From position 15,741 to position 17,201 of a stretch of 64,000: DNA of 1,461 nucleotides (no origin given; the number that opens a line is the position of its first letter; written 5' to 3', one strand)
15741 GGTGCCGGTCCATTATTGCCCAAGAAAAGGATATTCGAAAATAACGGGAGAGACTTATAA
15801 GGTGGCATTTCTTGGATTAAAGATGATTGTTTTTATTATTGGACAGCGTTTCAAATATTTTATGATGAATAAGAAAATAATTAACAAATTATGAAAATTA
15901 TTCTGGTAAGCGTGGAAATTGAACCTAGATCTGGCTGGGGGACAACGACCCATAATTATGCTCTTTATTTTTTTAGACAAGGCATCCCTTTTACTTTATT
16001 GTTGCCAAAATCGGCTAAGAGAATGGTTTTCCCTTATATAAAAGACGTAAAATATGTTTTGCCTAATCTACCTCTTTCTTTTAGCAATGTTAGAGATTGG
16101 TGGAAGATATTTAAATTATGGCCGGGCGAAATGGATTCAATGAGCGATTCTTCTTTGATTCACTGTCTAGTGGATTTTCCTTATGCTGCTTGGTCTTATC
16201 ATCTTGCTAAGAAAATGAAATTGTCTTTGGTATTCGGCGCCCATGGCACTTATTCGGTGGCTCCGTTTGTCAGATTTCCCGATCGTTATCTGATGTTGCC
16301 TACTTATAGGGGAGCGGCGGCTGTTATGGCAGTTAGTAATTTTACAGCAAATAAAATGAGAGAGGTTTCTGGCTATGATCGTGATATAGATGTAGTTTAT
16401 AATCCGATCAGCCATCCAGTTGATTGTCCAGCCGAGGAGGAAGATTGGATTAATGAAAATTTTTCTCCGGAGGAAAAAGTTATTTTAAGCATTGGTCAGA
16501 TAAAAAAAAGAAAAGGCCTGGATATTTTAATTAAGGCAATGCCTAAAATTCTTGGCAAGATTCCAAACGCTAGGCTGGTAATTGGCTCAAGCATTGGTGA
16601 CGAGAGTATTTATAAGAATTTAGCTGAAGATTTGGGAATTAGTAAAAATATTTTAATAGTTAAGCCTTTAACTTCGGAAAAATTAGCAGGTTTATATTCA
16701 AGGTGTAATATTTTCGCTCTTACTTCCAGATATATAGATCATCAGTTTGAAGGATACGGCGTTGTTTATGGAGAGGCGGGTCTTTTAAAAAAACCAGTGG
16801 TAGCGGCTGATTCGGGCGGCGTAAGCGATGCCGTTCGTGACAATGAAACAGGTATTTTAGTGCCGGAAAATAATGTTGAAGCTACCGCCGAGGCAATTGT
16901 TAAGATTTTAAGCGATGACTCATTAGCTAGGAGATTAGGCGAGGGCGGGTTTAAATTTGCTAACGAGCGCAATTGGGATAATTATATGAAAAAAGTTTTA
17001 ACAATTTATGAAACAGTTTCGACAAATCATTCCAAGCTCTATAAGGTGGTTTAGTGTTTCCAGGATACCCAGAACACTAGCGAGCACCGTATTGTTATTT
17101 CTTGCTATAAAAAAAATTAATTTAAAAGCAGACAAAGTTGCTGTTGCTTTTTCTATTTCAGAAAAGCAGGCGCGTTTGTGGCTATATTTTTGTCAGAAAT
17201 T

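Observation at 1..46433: A 39-kb composite glycan locus with four sugar-donor pathways, ending at a giant Thr-rich surface protein: candidate S-layer or surface glycoprotein glycosylation island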

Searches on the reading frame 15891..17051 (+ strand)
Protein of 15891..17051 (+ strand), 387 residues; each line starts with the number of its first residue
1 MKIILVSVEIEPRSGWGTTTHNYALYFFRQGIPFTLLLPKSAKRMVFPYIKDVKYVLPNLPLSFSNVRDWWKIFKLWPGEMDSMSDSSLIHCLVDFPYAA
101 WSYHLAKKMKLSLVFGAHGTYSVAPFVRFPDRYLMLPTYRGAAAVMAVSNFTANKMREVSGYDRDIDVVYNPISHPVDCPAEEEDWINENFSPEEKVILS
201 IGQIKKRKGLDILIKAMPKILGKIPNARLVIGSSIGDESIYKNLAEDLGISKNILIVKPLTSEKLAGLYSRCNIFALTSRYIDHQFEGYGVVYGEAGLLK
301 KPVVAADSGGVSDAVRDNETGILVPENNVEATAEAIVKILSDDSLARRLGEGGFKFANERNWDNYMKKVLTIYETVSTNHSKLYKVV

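Call 6: search_protein_families(library=pfam, proteins=[window:15891-17051:+], max_evalue=0.001)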
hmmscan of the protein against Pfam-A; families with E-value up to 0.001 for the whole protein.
window:15891-17051:+ (387 aa): 4 families
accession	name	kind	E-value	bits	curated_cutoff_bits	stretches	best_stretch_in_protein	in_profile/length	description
PF00534.26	Glycos_transf_1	-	2.2e-36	125.4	26.4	1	188-355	7-171/172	Glycosyl transferases group 1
PF13692.12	Glyco_trans_1_4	-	2e-26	93.4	27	1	195-342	1-142/142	Glycosyl transferases group 1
PF13439.12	Glyco_transf_4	-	1.5e-12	48.3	28.5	1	15-173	3-166/170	Glycosyltransferase Family 4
PF13579.12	Glyco_trans_4_4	-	1.3e-05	26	29.7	1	66-171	56-157/158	Glycosyl transferase 4-like domain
